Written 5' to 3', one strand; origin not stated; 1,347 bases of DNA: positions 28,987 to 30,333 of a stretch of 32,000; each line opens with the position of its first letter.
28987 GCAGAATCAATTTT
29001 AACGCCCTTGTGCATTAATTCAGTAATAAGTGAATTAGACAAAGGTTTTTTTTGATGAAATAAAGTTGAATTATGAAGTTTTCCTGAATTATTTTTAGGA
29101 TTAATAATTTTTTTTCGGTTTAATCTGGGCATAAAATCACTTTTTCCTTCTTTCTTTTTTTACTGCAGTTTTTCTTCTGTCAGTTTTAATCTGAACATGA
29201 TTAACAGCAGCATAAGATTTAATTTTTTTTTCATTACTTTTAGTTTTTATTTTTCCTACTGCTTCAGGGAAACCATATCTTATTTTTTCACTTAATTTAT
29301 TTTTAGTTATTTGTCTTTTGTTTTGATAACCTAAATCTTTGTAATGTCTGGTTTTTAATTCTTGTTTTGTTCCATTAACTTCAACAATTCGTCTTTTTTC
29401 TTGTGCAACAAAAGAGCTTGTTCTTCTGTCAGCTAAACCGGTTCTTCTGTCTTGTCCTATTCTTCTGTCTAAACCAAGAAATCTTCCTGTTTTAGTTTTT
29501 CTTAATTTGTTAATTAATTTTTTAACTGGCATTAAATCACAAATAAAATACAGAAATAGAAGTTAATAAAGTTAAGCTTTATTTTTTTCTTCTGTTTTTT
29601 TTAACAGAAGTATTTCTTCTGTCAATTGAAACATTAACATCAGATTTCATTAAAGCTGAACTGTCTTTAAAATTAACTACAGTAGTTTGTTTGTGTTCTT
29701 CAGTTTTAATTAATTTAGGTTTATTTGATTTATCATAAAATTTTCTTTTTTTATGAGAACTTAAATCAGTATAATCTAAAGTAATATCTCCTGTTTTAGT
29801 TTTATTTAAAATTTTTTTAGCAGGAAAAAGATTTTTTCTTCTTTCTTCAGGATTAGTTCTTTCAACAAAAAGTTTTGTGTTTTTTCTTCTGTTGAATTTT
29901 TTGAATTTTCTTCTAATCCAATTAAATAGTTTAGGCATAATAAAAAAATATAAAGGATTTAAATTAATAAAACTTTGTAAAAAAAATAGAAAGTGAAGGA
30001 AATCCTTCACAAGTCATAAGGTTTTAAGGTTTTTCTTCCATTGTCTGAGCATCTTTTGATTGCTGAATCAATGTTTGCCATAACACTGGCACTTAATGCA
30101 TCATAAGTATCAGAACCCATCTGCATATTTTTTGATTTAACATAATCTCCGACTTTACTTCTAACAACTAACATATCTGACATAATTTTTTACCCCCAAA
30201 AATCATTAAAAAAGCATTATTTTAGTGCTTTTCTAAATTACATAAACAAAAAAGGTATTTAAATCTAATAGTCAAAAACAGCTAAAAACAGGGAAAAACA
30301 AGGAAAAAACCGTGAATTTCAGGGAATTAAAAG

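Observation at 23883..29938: Two tandem-triplicated lineage-specific protein families sharing one N-terminal basic module, on either side of hppA, with a structured RNA island upstream of the kinase-like cluster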

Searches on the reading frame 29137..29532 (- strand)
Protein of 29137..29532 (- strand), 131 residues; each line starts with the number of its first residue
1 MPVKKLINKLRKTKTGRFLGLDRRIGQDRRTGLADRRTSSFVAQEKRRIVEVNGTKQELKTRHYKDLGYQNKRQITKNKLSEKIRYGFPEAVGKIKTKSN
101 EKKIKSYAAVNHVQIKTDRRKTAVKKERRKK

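Call 3: search_protein_families(library=pfam, max_evalue=1, proteins=[window:29137-29532:-])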
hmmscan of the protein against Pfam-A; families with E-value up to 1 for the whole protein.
window:29137-29532:- (131 aa): 0 families

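Call 4: search_protein_families(library=ncbifam, max_evalue=1, proteins=[window:29137-29532:-])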
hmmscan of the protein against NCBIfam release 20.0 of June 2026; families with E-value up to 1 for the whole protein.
window:29137-29532:- (131 aa): 0 families

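Call 15: find_homologous_proteins(query=window:29137-29532:-, max_evalue=0.01)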
Query window:29137-29532:- (131 aa): 1 proteins with E <= 0.01 among 26 candidates.
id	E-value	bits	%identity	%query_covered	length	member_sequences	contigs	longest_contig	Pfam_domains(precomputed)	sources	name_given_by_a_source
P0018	6.5e-74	264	100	100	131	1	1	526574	-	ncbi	-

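Call 34: find_homologous_proteins(query=A5, max_evalue=0.01)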
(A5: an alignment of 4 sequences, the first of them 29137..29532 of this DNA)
Query A5 (4 sequences) (131 aa, profile of the alignment): 6 proteins with E <= 0.01 among 2893 candidates.
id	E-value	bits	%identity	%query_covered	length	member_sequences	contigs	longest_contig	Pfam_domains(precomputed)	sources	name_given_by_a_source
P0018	2.3e-44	169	100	100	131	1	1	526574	-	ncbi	-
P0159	8.6e-44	167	50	24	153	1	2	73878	-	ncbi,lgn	ncbi:MAG: hypothetical protein ABH986_01850 [archaeon]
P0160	1.8e-41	160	29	57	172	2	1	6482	-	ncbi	ncbi:MAG: hypothetical protein ABH986_01840, partial [archaeon]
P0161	1.3e-32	131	30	100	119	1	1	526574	-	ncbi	-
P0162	1.8e-6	47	36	11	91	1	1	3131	-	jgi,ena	-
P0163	5.9e-4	39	29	90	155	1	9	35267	-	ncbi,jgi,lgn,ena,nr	ncbi:MAG: hypothetical protein COT90_02300 [Candidatus Diapherotrites archaeon CG10_big_fil_rev_8_21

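Call 36: find_encoding_contigs(protein=P0163, flank=10000, max_places=3)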
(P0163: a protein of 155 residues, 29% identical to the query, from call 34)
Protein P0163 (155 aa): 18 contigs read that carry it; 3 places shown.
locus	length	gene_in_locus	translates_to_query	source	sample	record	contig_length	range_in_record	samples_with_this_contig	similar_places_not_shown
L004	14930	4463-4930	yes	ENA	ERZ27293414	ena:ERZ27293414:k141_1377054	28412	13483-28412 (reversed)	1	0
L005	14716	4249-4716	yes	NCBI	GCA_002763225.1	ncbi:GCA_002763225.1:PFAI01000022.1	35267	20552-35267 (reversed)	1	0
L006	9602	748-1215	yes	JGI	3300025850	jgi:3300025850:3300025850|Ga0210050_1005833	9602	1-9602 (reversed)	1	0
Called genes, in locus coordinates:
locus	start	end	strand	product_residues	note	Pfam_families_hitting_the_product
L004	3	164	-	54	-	?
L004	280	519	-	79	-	-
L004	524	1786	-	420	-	-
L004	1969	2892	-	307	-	PF01073:3Beta_HSD, PF01370:Epimerase, PF02719:Polysacc_synt_2, PF04321:RmlD_sub_bind, PF05368:NmrA, PF13460:NAD_binding_10, PF16363:GDP_Man_Dehyd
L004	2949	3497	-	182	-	-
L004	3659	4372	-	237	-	PF03796:DnaB_C (faint), PF06745:ATPase, PF13481:AAA_25 (weak)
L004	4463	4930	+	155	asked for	-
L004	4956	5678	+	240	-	PF02616:SMC_ScpA (weak)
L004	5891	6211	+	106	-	-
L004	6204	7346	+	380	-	PF00266:Aminotran_5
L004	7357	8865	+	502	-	PF01592:NifU_N (weak), PF14890:Intein_splicing, PF14528:LAGLIDADG_3, PF01592:NifU_N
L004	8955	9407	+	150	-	-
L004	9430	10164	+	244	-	PF04079:SMC_ScpB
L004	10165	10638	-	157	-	-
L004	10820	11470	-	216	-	PF01351:RNase_HII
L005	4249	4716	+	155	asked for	-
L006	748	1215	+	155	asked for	-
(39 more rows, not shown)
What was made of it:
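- P0163 lies immediately upstream of ScpA (call 36).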

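Call 75: predict_structure(alignment_id=A9)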
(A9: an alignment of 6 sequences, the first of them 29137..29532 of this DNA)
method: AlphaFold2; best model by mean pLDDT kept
length: 131 residues; sequences in the alignment: 6
mean_pLDDT: 56.8   pTM: 0.34
mean pLDDT of the five models: 56.8, 54.7, 53.6, 51.1, 44.4
residues with pLDDT >= 90: 0; 70-90: 31; 50-70: 49; < 50: 51
segments of 3 or more residues with pLDDT < 50: 11-14, 16-23, 25-28, 68-101
pLDDT, mean of each block of 10 residues (from residue 1): 54 48 49 67 72 69 57 41 39 42 64 75 61 56
secondary structure, 60 per line:
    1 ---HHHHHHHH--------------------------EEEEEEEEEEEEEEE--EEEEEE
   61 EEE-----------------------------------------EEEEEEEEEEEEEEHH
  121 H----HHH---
elements in order: H4-11 E38-52 E55-63 E105-118
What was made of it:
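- In S it is predicted to be disordered (call 75).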

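Call 82: search_protein_families(library=pfam, max_evalue=1, proteins=[P0163])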
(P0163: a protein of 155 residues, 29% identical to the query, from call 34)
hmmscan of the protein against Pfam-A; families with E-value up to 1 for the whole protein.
P0163 (155 aa): 0 families

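Call 83: search_protein_families(library=padloc, max_evalue=1, proteins=[window:29137-29532:-])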
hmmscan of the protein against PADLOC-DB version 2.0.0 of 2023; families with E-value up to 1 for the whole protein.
window:29137-29532:- (131 aa): 0 families

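Call 84: search_protein_families(library=phrogs, max_evalue=1, proteins=[window:29137-29532:-])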
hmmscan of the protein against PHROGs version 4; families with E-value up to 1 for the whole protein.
window:29137-29532:- (131 aa): 2 families
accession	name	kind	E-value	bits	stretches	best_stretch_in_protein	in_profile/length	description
phrog_10962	-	unknown function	0.0055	17.8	1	61-88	71-100/117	-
phrog_25930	-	unknown function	0.096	13.7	1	2-80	83-158/164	-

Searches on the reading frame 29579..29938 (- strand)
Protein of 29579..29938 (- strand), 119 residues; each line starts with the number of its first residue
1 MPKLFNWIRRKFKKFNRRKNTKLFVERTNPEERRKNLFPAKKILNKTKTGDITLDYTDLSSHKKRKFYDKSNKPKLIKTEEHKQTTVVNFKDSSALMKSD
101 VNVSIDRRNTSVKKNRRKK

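Call 3: search_protein_families(library=pfam, max_evalue=1, proteins=[window:29579-29938:-])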
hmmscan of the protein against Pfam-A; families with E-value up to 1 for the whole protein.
window:29579-29938:- (119 aa): 0 families

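Call 4: search_protein_families(library=ncbifam, max_evalue=1, proteins=[window:29579-29938:-])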
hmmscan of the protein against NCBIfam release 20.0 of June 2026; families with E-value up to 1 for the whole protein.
window:29579-29938:- (119 aa): 0 families

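Call 83: search_protein_families(library=padloc, max_evalue=1, proteins=[window:29579-29938:-])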
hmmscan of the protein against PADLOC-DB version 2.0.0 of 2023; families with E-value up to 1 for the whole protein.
window:29579-29938:- (119 aa): 0 families

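Call 84: search_protein_families(library=phrogs, max_evalue=1, proteins=[window:29579-29938:-])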
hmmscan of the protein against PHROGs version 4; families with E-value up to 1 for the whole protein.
window:29579-29938:- (119 aa): 1 family
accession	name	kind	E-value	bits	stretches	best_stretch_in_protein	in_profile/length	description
phrog_33795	-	unknown function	0.056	14.5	1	13-42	5-34/53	-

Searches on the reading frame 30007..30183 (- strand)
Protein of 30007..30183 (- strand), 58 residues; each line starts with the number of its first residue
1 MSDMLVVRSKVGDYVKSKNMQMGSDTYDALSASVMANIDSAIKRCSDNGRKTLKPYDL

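Call 3: search_protein_families(library=pfam, max_evalue=1, proteins=[window:30007-30183:-])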
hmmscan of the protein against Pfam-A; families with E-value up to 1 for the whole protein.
window:30007-30183:- (58 aa): 0 families

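Call 4: search_protein_families(library=ncbifam, max_evalue=1, proteins=[window:30007-30183:-])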
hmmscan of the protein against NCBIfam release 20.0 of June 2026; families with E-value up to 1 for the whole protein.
window:30007-30183:- (58 aa): 0 families

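Call 65: search_solved_structures(query=window:30007-30183:-, max_evalue=10, show_alignments=2)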
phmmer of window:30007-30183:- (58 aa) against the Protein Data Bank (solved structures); distinct sequences matched with E-value up to 10: 5.
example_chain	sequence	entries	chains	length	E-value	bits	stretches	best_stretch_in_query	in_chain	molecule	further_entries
9qt0_A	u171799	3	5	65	1.1e-08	38.3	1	3-57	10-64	DUF1931 domain-containing protein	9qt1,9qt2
9f2c_A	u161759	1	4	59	4e-08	36.6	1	2-53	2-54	hypothetical protein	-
8fvx_A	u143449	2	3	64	0.0073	20.2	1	1-57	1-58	CBFD_NFYB_HMF domain-containing protein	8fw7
8cmp_A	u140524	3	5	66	0.0081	20.1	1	1-57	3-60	CBFD_NFYB_HMF domain-containing protein | Transcription factor CBF/NF-Y/archaeal histone domain-containing protein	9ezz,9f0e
2p9q_A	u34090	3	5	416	0.3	15.2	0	17-57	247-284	Phosphoglycerate kinase, testis specific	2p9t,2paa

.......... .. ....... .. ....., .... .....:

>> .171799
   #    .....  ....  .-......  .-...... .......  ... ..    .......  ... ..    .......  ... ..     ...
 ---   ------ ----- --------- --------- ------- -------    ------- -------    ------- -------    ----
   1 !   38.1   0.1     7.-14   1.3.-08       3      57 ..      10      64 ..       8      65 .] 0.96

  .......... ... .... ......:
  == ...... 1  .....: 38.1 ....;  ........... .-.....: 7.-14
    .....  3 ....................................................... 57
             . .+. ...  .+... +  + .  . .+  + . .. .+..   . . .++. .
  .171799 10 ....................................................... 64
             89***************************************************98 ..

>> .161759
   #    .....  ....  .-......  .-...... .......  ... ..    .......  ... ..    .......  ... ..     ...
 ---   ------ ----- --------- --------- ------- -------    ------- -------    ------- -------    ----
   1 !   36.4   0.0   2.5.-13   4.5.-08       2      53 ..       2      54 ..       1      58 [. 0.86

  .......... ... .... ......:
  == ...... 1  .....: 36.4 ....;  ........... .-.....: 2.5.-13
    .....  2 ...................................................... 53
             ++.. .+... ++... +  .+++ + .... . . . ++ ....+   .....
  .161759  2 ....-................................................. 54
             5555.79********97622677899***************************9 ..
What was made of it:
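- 30007..30183 (-): 58-aa histone-fold protein of the alpha3-truncated / DUF1931-like type, directly upstream of the S genes. It also matches 9f2c, 8fvx and 8cmp (call 65).
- On alpha3-truncated / DUF1931-like histone fold (for the 58-aa neighbour): 9qt0_A matches at E 1.1e-8 and 9f2c_A at 4e-8 (call 65).
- The histone identity rests on call 65.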
